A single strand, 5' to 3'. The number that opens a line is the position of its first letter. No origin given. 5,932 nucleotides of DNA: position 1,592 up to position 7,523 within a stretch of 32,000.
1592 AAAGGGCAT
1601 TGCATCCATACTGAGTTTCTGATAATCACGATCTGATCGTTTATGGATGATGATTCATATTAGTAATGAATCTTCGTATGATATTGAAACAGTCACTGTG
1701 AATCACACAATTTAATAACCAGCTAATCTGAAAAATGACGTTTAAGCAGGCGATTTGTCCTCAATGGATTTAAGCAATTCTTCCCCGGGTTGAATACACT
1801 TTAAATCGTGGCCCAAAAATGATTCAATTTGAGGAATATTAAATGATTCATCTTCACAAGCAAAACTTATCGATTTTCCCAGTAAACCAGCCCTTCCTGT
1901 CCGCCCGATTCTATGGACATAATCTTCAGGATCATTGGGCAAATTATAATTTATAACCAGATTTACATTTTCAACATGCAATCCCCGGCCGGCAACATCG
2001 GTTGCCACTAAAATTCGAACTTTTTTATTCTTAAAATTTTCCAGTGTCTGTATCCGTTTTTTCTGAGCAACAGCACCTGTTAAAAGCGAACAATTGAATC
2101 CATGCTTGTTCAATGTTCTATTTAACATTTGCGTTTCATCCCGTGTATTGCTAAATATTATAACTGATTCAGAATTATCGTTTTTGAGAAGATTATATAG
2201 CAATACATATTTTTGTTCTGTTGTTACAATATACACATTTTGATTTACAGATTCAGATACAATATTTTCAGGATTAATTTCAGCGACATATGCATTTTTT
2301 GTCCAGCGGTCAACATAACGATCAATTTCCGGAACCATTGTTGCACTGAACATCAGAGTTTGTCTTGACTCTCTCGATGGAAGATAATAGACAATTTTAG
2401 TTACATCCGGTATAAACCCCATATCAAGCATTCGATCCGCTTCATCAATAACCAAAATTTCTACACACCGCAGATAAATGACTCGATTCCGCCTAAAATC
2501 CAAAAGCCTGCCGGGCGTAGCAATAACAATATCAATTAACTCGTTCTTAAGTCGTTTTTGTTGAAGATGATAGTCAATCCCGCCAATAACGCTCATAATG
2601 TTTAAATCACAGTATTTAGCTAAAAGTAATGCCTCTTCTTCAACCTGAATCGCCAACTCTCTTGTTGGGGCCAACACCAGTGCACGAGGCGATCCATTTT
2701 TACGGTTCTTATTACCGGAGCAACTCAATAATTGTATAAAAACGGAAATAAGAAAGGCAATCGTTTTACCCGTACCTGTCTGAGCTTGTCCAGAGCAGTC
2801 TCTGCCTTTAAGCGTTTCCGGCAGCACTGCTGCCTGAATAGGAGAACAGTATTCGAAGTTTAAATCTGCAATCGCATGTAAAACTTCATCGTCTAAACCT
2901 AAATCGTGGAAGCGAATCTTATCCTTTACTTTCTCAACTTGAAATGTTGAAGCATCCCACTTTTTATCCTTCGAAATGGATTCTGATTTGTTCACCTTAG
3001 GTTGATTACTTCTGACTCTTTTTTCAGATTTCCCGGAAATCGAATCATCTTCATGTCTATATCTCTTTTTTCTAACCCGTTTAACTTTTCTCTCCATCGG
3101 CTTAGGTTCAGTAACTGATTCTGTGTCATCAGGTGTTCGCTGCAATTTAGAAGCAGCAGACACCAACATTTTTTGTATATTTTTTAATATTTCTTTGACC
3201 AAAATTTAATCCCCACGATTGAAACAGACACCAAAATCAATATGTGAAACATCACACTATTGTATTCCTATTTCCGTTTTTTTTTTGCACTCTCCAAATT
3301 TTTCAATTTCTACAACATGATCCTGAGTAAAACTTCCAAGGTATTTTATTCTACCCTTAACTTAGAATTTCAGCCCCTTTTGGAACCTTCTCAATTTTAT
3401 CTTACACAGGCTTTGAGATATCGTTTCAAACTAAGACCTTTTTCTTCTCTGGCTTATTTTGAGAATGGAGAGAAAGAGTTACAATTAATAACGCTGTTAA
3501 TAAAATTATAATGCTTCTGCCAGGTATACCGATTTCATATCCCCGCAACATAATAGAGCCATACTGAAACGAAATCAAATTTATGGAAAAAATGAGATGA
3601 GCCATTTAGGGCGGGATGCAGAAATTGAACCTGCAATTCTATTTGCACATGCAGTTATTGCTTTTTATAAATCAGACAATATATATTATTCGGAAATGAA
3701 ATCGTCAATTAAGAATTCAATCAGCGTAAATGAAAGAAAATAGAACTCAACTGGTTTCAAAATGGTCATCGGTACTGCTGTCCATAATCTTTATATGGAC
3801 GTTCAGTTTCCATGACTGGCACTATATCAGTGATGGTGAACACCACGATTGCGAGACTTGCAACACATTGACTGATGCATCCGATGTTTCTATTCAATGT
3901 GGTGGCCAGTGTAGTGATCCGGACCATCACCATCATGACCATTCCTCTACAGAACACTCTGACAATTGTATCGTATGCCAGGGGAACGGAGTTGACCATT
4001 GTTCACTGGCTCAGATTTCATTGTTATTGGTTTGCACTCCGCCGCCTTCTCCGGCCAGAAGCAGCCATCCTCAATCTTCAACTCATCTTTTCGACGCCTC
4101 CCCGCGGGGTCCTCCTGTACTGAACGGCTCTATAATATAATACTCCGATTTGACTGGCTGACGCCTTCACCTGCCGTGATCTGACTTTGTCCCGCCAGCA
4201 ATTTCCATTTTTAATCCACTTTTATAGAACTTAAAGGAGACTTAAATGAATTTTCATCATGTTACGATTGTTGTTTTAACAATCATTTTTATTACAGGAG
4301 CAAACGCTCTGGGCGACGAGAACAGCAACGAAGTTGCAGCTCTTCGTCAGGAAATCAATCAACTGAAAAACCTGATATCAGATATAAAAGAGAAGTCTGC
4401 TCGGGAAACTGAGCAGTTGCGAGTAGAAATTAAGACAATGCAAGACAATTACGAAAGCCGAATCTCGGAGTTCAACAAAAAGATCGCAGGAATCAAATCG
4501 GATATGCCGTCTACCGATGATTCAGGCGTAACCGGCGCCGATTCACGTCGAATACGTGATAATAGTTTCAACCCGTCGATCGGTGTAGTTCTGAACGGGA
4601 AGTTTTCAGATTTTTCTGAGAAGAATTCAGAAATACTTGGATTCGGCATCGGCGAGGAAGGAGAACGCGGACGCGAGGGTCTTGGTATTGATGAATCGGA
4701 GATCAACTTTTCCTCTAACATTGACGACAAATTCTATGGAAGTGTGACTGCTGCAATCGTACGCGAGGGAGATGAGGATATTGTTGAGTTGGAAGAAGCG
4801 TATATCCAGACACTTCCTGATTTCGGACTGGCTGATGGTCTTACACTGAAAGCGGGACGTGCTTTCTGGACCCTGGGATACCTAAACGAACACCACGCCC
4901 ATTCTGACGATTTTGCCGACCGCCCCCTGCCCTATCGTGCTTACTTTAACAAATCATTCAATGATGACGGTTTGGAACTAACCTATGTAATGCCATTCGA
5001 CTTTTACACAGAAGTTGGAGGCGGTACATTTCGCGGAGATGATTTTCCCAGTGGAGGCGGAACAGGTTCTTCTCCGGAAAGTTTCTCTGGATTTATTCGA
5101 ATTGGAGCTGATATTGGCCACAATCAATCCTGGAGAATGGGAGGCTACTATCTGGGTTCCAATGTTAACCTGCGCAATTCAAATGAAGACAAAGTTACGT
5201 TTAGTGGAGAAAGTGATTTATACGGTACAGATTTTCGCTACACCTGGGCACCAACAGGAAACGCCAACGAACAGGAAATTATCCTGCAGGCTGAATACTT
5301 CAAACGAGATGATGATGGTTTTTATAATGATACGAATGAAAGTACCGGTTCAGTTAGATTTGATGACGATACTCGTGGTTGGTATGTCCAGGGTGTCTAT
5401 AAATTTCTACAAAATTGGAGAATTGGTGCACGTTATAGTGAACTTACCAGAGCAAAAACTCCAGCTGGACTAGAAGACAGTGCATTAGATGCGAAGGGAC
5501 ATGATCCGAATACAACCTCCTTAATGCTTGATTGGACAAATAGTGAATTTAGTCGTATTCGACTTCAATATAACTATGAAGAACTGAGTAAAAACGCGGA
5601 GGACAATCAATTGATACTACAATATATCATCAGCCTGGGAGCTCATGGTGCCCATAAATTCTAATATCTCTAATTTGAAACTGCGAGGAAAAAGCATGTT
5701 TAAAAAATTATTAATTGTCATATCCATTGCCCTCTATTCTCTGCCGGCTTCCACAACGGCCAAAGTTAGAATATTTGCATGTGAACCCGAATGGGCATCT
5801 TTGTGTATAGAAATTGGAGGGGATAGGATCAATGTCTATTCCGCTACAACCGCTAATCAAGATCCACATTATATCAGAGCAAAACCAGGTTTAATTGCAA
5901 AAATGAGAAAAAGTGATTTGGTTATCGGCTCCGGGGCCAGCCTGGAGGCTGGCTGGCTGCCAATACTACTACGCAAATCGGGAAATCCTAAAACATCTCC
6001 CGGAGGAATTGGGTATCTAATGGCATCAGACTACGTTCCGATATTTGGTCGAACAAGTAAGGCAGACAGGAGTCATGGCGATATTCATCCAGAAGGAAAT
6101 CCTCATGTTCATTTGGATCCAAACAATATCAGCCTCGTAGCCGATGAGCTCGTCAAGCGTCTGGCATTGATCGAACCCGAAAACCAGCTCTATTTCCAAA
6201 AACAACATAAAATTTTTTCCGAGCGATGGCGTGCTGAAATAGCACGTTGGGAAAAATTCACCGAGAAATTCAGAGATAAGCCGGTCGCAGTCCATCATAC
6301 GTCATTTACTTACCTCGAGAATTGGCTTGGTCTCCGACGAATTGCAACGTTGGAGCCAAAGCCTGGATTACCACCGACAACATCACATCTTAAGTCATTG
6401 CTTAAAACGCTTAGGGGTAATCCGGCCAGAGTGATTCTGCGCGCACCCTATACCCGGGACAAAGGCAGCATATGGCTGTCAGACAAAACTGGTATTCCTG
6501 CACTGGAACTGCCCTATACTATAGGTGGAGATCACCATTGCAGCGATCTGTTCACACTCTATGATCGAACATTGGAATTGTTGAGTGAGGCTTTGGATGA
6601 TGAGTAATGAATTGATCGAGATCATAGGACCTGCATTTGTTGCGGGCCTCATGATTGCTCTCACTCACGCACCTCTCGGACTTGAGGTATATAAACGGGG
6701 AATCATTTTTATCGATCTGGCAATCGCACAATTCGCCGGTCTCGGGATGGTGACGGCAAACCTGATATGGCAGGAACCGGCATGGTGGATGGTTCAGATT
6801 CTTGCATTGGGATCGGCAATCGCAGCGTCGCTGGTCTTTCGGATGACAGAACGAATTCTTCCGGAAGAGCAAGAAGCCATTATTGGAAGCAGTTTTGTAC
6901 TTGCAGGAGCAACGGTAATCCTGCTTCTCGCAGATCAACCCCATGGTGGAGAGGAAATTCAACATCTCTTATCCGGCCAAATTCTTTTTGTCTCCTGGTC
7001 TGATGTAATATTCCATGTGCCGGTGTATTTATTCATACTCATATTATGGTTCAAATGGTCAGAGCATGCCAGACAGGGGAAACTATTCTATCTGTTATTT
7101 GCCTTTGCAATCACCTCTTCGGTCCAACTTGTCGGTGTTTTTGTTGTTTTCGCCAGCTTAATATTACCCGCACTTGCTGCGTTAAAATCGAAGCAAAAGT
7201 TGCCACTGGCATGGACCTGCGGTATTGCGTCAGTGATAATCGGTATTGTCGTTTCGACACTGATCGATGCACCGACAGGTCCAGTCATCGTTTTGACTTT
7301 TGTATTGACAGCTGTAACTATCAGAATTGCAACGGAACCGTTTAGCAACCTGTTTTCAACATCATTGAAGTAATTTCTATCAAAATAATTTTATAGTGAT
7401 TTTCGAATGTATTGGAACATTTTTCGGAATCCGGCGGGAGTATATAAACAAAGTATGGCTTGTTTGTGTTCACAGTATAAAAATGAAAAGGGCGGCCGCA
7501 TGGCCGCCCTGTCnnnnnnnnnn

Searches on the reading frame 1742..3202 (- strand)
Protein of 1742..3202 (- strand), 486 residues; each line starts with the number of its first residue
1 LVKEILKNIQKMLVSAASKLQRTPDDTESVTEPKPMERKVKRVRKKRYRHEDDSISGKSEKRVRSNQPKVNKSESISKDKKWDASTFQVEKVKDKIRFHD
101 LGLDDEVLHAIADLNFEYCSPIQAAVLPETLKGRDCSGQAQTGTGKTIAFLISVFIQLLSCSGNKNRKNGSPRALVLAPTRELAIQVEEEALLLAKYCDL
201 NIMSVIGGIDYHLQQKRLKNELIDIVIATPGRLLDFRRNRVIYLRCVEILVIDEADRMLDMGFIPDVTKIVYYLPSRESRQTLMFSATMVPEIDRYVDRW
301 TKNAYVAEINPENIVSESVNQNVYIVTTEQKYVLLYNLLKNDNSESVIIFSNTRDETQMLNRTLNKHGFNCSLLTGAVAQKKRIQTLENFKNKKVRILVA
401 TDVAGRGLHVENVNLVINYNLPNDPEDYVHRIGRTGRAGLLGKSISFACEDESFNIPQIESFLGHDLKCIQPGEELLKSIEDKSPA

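Call 22: find_encoding_contigs(protein=window:1742-3202:-, flank=10000, max_places=2)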
Protein window:1742-3202:- (486 aa): no gene with exactly this product is on record in the collection.

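Call 23: find_encoding_contigs(protein=window:1742-3169:-, flank=10000, max_places=1)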
Protein window:1742-3169:- (475 aa): 2 contigs read that carry it; 1 place shown.
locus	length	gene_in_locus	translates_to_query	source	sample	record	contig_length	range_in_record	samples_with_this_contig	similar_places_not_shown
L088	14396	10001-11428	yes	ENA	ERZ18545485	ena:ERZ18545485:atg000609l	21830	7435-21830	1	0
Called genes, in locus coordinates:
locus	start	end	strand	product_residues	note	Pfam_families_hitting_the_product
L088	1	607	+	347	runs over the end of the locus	PF00108:Thiolase_N (faint), PF08541:ACP_syn_III_C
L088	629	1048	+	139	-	-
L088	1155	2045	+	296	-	PF00800:PDT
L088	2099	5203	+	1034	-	PF02878:PGM_PMM_I, PF02879:PGM_PMM_II, PF02880:PGM_PMM_III (weak), PF00408:PGM_PMM_IV (weak)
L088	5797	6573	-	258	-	PF00950:ABC-3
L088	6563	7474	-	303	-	PF01297:ZnuA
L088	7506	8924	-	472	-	-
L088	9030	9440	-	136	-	-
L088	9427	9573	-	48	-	-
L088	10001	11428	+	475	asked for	PF00270:DEAD, PF04851:ResIII (weak), PF00271:Helicase_C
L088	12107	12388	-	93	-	PF02770:Acyl-CoA_dh_M (weak)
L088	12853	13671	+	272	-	PF00753:Lactamase_B (faint), PF23023:Anti-Pycsar_Apyc1 (weak), PF12706:Lactamase_B_2 (weak)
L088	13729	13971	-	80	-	-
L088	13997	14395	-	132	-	?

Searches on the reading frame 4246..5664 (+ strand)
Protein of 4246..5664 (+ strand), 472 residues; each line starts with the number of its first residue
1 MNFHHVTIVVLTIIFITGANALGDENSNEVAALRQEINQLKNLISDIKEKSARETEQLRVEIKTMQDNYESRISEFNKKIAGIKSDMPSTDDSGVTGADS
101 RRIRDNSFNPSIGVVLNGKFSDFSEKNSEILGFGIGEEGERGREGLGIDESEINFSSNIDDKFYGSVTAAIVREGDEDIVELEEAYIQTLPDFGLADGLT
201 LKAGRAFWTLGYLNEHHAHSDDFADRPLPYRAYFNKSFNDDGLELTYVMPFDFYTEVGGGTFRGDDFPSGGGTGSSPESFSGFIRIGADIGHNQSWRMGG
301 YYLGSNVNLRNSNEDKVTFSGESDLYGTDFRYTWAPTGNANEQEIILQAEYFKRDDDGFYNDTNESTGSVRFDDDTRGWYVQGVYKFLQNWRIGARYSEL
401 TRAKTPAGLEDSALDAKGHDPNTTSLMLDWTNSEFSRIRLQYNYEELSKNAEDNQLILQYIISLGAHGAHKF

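Call 49: search_protein_families(library=pfam, proteins=[window:4246-5664:+], max_evalue=0.1)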
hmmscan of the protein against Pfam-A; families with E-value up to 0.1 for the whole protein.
window:4246-5664:+ (472 aa): 10 families
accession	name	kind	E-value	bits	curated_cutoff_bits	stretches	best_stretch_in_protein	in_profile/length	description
PF07926.17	TPR_MLP1_2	-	0.0059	17.1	36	1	25-84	54-116/129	TPR/MLP1/MLP2-like protein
PF25764.1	KIF21A_4th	-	0.018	15.1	33.1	1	25-83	18-73/183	KIF21A-like domain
PF14523.12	Syntaxin_2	-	0.023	15.2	26.5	1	27-85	6-62/134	Syntaxin-like protein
PF03999.17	MAP65_ASE1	-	0.023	13.8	26.9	1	29-88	119-178/477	Microtubule associated protein (MAP65/ASE1 family)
PF10422.14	LRS4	-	0.025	15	24.2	1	35-96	50-110/211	Monopolin complex subunit LRS4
PF04363.17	DUF496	-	0.028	15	23.2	1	28-82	26-78/93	Protein of unknown function (DUF496)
PF04513.17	Baculo_PEP_C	-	0.028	14.9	38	1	33-89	47-103/140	Baculovirus polyhedron envelope protein, PEP, C terminus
PF09787.14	Golgin_A5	-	0.031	14.3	31.7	1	25-73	58-106/305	Golgin subfamily A member 5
PF14282.11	FlxA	-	0.036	14.6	26.3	1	18-84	7-69/101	FlxA-like protein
PF06810.17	Phage_scaffold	-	0.089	13.2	35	0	25-84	38-94/170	Phage capsid assembly scaffolding protein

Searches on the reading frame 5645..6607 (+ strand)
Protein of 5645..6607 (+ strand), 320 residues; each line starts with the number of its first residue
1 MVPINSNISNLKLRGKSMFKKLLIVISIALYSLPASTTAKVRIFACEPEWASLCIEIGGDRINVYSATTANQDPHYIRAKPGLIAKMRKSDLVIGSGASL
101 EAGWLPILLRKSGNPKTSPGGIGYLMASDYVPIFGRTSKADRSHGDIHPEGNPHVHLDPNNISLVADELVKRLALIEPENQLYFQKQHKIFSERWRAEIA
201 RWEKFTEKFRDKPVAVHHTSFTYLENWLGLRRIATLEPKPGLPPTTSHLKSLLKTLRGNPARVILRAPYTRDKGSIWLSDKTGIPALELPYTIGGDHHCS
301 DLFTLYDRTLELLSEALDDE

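Call 49: search_protein_families(library=pfam, proteins=[window:5645-6607:+], max_evalue=0.1)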
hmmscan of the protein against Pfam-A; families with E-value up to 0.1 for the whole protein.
window:5645-6607:+ (320 aa): 1 family
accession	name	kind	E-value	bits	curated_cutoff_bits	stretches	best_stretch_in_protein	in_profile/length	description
PF01297.22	ZnuA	-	2.6e-33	116.1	29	1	44-289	2-236/263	Zinc-uptake complex component A periplasmic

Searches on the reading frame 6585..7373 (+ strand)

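Call 49: search_protein_families(library=pfam, proteins=[window:6585-7373:+], max_evalue=0.1)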
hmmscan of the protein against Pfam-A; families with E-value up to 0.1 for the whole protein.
window:6585-7373:+ (262 aa): 1 family
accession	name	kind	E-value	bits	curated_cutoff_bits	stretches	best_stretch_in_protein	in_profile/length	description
PF00950.22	ABC-3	-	7.8e-16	58.8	20.1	2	167-245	171-253/258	ABC 3 transport family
